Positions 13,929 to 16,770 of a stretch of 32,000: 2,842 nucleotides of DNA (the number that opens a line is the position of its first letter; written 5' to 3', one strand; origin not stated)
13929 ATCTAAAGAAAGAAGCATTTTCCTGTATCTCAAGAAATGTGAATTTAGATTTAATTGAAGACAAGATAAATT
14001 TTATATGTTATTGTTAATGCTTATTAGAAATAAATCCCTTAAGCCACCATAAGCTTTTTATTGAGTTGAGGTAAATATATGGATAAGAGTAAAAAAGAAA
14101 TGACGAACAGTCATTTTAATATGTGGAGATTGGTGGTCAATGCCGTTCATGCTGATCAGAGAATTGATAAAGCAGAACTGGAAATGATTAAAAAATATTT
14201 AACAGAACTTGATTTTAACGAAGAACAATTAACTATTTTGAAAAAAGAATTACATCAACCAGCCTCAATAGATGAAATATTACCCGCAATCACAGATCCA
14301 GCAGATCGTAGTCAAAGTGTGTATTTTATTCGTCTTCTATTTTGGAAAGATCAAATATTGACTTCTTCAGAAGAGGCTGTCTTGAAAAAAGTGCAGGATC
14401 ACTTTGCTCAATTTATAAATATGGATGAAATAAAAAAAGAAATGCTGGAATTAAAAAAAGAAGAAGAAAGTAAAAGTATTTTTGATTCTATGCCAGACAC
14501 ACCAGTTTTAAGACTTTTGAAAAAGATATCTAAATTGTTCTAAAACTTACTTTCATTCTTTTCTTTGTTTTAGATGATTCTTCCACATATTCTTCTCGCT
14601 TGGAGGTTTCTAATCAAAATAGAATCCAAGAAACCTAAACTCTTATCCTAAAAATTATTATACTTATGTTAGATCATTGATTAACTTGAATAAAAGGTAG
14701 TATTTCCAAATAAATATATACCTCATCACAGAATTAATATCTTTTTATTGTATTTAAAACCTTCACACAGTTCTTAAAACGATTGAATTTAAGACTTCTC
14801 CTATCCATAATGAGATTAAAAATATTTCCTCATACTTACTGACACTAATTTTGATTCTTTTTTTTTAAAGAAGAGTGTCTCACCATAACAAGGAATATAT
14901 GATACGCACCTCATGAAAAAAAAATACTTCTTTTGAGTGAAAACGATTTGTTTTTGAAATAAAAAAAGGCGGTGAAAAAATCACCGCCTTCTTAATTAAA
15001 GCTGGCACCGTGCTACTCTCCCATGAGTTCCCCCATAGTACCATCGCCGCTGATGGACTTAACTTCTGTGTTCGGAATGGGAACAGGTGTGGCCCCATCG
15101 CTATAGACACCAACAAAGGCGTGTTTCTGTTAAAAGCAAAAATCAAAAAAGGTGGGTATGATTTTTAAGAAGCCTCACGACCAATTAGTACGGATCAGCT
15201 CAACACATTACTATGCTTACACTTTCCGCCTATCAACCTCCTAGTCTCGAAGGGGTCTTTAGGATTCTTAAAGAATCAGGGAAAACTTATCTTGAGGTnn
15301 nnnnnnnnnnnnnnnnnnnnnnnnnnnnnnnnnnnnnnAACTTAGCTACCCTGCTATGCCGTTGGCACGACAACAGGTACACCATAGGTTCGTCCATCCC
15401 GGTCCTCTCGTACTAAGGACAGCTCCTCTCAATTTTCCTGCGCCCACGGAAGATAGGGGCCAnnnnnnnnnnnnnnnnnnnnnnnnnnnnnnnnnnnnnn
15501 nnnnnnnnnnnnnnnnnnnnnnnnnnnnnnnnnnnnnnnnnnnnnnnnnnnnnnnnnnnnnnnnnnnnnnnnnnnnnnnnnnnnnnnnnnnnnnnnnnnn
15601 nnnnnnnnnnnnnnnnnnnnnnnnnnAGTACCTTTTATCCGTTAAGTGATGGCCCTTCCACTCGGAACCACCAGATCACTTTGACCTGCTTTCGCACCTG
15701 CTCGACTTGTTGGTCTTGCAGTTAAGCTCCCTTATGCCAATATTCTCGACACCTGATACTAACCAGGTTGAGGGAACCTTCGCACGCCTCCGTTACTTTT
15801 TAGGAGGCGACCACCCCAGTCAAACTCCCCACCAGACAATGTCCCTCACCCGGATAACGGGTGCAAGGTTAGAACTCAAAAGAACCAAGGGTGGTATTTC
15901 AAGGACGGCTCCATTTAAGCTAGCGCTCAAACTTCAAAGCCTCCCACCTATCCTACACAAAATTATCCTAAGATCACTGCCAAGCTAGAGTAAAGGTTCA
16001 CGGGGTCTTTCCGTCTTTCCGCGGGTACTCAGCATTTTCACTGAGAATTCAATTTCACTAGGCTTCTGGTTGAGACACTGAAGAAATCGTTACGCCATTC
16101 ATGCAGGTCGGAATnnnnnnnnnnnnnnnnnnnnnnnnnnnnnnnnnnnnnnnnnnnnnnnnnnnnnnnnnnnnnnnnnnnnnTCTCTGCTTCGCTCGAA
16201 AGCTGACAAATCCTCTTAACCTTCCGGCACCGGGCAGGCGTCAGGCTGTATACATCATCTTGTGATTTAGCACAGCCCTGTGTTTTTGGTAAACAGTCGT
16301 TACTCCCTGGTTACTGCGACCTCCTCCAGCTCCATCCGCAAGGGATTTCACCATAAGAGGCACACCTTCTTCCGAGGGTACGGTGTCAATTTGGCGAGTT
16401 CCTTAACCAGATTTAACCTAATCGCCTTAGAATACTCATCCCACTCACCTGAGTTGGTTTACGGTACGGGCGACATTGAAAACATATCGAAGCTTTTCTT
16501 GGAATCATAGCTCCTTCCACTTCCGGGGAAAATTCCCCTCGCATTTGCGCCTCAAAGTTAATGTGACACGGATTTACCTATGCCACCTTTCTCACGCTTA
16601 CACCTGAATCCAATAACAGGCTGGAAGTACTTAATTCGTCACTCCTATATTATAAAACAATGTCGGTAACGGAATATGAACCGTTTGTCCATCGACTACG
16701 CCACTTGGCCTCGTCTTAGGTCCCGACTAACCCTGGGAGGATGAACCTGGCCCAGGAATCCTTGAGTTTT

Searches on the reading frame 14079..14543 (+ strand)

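Call 7: search_protein_families(library=pfam, proteins=[window:14079-14543:+])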
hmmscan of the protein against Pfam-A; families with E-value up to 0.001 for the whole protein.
window:14079-14543:+ (154 aa): 1 family
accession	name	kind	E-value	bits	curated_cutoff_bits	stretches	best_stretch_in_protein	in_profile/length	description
PF04391.17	DUF533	-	6.3e-10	39.3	29.6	1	15-91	73-148/178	Protein of unknown function (DUF533)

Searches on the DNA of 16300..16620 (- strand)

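Call 17: search_rna_families(source=window, start=16330, end=16560, threshold=evalue, max_evalue=1, show_alignments=2)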
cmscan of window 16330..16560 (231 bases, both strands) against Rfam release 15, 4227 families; matches with E-value up to 1: 1.
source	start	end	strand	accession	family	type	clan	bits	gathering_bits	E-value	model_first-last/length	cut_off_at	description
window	16330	16560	-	RF02541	LSU_rRNA_bacteria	Gene; rRNA;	CL00112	97.8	50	3.2e-30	1551-1782/2925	5'&3'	Bacterial large subunit ribosomal RNA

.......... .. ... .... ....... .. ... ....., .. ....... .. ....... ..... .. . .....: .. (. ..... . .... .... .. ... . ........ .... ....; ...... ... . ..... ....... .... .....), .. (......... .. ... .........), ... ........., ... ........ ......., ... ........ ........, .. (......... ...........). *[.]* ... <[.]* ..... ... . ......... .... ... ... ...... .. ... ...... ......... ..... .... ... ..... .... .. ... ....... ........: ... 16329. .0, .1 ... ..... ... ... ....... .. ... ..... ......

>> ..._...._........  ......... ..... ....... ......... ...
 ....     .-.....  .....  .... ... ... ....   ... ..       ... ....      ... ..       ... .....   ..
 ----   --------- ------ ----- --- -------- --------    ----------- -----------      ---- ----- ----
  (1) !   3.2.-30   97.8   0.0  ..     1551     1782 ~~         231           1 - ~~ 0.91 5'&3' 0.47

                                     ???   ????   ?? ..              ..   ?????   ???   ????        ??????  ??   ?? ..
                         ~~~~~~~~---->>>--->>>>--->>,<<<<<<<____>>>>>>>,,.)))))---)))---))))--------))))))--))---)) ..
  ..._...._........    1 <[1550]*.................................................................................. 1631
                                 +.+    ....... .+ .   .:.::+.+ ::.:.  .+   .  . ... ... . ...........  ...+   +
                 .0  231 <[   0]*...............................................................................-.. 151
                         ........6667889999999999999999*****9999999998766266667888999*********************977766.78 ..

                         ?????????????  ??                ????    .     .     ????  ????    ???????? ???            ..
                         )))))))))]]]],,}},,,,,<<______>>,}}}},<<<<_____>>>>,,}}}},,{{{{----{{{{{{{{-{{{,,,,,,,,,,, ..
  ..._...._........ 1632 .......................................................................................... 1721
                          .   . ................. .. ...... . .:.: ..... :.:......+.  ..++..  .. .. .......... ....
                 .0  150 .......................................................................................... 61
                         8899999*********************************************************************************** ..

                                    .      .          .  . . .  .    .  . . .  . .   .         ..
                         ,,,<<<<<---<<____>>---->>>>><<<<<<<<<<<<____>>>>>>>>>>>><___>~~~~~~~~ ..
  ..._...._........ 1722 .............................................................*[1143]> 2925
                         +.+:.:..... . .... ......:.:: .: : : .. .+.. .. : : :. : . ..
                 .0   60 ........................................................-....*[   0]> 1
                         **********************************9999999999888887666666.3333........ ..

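Call 45: search_dna_similar(query=window:16300-16620:-, collection=ecoli_genomes, mode=distant, max_rows=2)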
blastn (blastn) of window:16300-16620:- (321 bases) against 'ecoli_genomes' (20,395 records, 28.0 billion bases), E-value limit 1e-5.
Records with a match: 3720; places in all: 22309; records where one place covers at least 80% of the query: 0.
Genomes with a match: 3715 of 5426; with a place that covers at least 80% of the query: 0. Places per genome that has any: lowest 1, median 7, highest 10. On chromosomes: 22304 places; on plasmids: 5.
Best place of each record, by identity: 60-80% 3720.
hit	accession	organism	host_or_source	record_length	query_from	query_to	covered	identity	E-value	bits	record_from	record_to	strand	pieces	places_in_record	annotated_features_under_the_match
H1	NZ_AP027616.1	Escherichia coli strain LR-72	Homo sapiens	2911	117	262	45%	73.2%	1e-12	83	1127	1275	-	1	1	23S ribosomal RNA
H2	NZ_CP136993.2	Escherichia coli strain HH35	Pre-treated sample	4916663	153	294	44%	74.2%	1e-13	87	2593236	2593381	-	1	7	23S ribosomal RNA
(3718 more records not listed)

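Call 47: get_annotated_region(hit=H2, flank=3000)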
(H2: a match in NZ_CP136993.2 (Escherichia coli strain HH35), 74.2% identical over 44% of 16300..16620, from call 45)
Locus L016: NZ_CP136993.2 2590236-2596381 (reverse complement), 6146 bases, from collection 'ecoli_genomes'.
description: Escherichia coli strain HH35 chromosome, complete genome
organism: Escherichia coli strain HH35 (NCBI taxid 562)
replicon: chromosome; assembly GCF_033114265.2
host: -; source: Pre-treated sample; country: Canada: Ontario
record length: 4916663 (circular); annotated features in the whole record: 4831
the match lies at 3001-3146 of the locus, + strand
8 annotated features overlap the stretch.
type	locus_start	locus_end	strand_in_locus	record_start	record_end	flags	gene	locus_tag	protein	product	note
rRNA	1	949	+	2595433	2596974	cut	-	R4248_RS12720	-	16S ribosomal RNA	-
tRNA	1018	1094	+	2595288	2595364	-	-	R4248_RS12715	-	tRNA-Ile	-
tRNA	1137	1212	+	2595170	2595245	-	-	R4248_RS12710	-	tRNA-Ala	-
rRNA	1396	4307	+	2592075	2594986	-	-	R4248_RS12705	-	23S ribosomal RNA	-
rRNA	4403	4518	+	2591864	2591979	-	rrf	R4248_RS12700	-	5S ribosomal RNA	-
tRNA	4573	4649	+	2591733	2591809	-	-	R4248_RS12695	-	tRNA-Asp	-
CDS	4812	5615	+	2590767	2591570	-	dkgB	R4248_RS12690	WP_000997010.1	2,5-didehydrogluconate reductase DkgB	-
CDS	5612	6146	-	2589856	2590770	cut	yafC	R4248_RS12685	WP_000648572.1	DNA-binding transcriptional regulator YafC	-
